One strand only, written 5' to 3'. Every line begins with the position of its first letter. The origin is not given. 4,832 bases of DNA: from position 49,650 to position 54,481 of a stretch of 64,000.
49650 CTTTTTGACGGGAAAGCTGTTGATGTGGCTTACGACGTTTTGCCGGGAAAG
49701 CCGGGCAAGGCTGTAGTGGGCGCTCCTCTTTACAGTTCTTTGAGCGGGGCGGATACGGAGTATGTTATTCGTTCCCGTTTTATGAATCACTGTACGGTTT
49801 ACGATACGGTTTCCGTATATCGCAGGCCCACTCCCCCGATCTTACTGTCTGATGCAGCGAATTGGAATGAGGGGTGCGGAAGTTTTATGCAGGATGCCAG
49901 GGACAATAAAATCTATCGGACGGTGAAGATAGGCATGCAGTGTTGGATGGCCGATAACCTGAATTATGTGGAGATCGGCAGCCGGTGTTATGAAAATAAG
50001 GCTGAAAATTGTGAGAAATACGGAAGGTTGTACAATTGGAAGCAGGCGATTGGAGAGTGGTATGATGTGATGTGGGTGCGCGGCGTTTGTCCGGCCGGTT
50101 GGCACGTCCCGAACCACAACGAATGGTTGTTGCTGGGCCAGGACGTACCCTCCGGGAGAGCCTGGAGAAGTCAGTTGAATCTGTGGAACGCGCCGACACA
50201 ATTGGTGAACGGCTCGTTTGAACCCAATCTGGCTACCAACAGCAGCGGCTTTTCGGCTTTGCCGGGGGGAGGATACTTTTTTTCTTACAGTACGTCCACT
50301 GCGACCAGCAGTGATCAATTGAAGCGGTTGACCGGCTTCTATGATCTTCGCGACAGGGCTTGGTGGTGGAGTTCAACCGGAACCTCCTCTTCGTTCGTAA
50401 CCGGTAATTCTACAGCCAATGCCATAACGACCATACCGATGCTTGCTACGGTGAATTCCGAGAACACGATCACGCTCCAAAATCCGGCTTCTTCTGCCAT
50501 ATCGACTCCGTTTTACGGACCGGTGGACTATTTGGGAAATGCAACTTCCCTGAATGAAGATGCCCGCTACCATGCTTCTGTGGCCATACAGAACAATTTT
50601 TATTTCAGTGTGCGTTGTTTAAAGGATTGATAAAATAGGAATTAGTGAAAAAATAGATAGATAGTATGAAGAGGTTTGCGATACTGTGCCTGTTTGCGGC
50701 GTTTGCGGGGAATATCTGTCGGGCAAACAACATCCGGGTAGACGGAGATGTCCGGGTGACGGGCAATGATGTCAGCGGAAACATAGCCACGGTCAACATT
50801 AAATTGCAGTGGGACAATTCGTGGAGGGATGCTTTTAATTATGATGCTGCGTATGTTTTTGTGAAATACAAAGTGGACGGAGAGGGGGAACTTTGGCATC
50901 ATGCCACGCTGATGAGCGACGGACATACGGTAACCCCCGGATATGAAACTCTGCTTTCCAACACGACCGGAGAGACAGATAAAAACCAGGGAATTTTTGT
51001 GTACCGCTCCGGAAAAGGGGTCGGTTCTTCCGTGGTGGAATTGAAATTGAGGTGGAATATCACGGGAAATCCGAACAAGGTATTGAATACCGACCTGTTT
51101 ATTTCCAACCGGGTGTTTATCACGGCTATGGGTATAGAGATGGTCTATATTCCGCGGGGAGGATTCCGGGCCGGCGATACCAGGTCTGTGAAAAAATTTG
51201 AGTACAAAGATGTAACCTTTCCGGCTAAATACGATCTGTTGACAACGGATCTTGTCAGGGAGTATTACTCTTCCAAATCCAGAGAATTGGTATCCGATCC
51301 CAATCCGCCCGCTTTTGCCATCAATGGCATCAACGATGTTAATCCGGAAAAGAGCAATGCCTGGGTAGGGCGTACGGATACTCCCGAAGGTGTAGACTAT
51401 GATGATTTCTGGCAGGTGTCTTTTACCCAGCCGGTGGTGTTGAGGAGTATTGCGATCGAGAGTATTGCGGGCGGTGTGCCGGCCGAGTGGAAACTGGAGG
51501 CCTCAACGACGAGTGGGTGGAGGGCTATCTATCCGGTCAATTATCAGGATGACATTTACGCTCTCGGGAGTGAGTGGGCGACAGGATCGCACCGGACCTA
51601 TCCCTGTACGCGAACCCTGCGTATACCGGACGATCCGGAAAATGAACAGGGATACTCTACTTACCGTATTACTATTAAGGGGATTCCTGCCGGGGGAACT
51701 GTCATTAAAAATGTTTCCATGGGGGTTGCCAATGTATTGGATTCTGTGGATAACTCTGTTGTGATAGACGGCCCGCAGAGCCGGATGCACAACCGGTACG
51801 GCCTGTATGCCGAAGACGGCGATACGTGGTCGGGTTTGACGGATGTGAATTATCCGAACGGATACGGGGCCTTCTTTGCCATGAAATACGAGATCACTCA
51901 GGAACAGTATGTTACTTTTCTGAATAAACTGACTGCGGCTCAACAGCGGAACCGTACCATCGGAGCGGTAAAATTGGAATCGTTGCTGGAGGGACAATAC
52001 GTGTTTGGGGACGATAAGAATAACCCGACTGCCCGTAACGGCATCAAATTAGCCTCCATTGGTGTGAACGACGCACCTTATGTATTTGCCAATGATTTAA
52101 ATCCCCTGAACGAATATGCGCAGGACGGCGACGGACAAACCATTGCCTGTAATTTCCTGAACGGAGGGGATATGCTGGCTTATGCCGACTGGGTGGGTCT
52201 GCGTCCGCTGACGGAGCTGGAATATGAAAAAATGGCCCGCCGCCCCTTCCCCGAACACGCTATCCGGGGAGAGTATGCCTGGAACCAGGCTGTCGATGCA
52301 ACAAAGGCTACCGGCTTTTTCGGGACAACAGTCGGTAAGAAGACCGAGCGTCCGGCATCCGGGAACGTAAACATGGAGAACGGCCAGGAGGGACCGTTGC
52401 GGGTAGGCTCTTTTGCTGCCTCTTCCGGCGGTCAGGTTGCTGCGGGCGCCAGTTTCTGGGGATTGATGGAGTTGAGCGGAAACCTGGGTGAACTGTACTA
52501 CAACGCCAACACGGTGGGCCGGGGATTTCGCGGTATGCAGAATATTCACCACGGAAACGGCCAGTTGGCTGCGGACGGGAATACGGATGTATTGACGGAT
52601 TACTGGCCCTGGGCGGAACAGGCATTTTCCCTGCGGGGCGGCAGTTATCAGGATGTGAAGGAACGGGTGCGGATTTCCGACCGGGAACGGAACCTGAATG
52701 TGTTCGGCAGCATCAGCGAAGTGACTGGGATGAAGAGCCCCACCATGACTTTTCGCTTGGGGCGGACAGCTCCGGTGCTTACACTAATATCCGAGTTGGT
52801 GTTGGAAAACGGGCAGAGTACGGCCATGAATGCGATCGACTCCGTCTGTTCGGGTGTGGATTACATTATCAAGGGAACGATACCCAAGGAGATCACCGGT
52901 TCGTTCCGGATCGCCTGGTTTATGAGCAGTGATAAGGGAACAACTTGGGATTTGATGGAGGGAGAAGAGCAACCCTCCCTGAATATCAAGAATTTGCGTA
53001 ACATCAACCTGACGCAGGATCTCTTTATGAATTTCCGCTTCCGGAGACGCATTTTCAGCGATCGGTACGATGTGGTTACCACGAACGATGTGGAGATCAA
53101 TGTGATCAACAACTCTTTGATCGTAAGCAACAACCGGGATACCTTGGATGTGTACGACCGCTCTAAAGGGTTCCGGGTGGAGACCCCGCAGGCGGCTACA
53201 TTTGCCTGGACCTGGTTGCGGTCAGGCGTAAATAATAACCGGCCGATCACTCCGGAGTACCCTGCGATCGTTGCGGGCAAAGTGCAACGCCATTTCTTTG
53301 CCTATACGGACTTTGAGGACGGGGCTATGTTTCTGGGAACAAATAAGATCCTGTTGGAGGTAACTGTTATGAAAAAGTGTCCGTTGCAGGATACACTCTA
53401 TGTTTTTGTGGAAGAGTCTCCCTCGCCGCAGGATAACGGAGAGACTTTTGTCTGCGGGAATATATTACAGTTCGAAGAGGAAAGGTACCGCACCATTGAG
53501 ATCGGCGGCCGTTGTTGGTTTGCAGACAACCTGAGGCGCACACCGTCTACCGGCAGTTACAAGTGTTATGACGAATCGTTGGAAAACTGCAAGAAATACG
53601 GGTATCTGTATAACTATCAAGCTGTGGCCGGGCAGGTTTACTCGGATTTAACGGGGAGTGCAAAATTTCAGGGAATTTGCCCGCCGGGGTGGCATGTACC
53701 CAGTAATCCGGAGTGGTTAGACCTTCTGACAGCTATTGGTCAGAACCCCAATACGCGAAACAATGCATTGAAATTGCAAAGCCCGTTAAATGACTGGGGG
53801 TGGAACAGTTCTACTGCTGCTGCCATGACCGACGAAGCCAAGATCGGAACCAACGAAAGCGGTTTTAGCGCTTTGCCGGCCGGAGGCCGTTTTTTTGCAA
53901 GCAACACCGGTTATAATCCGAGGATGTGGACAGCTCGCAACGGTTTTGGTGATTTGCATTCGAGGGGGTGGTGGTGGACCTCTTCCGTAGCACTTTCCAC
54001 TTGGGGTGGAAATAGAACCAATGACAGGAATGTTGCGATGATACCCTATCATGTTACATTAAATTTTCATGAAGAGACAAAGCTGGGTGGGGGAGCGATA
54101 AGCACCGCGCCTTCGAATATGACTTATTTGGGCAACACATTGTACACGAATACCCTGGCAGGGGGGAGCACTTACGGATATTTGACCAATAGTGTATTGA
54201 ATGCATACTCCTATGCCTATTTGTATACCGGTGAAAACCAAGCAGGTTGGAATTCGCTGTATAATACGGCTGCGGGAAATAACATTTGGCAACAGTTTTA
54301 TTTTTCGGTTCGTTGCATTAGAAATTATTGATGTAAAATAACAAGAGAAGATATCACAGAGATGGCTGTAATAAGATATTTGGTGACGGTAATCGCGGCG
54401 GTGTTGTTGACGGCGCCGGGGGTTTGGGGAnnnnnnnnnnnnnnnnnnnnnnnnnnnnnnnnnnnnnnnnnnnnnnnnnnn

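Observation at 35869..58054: Six tandem ~1130-1230-aa paralogues share one scaffold but carry three unrelated C-terminal heads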

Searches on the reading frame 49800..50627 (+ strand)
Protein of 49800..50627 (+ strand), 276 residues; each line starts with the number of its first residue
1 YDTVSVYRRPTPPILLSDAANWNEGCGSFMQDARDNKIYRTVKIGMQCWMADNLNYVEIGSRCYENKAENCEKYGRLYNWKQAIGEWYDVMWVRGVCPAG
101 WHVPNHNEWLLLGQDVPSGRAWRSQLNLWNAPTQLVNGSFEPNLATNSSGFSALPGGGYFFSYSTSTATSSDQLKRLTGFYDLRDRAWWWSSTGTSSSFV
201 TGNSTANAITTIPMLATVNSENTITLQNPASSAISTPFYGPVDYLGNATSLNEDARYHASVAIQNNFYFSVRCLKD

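Call 65: search_solved_structures(query=window:49800-50627:+, max_evalue=1)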
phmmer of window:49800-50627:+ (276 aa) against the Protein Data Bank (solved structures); distinct sequences matched with E-value up to 1: 0.

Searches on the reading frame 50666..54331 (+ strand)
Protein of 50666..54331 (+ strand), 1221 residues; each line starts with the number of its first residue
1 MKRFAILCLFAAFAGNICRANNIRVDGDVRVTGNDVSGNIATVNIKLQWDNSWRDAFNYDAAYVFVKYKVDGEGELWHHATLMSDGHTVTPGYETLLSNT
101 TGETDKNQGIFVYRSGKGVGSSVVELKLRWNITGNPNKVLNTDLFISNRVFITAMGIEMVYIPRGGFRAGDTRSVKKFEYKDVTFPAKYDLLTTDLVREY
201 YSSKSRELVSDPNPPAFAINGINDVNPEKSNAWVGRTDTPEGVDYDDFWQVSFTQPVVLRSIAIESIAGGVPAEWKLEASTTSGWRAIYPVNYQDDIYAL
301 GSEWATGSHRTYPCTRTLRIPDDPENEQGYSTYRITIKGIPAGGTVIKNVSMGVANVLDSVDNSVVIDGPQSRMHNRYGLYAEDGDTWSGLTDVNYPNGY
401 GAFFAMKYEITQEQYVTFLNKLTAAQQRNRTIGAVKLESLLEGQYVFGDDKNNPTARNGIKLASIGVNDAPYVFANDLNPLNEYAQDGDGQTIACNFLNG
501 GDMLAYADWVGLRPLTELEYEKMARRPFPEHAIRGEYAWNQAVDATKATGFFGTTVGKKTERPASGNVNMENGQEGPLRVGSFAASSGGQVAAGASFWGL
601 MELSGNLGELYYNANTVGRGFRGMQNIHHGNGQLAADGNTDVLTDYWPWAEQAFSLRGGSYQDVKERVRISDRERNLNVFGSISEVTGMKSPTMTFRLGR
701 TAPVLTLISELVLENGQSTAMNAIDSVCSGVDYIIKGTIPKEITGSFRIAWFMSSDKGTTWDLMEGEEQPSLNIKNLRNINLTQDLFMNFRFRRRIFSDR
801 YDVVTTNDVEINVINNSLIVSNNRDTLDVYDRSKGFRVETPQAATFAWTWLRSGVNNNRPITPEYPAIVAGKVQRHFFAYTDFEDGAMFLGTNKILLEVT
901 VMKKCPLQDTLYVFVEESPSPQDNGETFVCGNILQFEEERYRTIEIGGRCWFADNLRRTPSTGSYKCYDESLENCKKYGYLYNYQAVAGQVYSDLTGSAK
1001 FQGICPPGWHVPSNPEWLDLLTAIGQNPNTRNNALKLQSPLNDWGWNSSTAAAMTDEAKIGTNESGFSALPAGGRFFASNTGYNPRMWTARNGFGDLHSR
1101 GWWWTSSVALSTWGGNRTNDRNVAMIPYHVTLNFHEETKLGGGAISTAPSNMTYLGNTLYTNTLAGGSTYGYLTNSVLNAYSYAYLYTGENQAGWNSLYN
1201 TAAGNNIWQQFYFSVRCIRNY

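Call 5: search_protein_families(library=pfam, proteins=[window:50666-54328:+], max_evalue=0.01)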
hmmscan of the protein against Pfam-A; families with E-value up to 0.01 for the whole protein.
window:50666-54328:+ (1221 aa): 2 families
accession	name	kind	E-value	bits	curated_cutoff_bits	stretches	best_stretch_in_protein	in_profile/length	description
PF09603.15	Fib_succ_major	-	8.2e-21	75.5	33.9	1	944-1110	1-157/187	Fibrobacter succinogenes major domain (Fib_succ_major)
PF03781.23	FGE-sulfatase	-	0.00014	22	23.3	1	402-609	36-187/255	Sulfatase-modifying factor enzyme 1-like domain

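Call 6: search_protein_families(library=ncbifam, proteins=[window:50666-54328:+], max_evalue=0.01)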
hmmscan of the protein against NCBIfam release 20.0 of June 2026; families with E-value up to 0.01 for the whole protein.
window:50666-54328:+ (1221 aa): 1 family
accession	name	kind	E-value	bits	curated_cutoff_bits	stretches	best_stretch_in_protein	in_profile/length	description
TIGR02145.1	Fib_succ_major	domain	6.9e-27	95.2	41.65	1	939-1096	9-144/176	FISUMP domain-containing protein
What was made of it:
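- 50666..54331 (+): Paralogue E, with a FISUMP head. TIGR02145 at 6.9e-27 (call 6).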

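Call 15: find_encoding_contigs(protein=window:50666-54331:+, flank=10000, max_places=4)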
Protein window:50666-54331:+ (1221 aa): 2 contigs read that carry it; 1 place shown.
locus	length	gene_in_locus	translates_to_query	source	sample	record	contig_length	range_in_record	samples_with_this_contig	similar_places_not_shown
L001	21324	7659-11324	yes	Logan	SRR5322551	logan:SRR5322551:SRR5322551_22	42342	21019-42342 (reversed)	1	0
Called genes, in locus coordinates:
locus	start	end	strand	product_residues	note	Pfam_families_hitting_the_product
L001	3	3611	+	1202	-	?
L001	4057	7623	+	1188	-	PF09603:Fib_succ_major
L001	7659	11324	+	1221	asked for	PF09603:Fib_succ_major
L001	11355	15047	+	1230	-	PF09603:Fib_succ_major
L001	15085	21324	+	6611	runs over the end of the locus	PF00047:ig (faint), PF07679:I-set (faint), PF07686:V-set (faint), PF16706:Izumo-Ig (faint), PF13927:Ig_3 (weak), PF19081:Ig_7 (faint), PF13895:Ig_2 (weak)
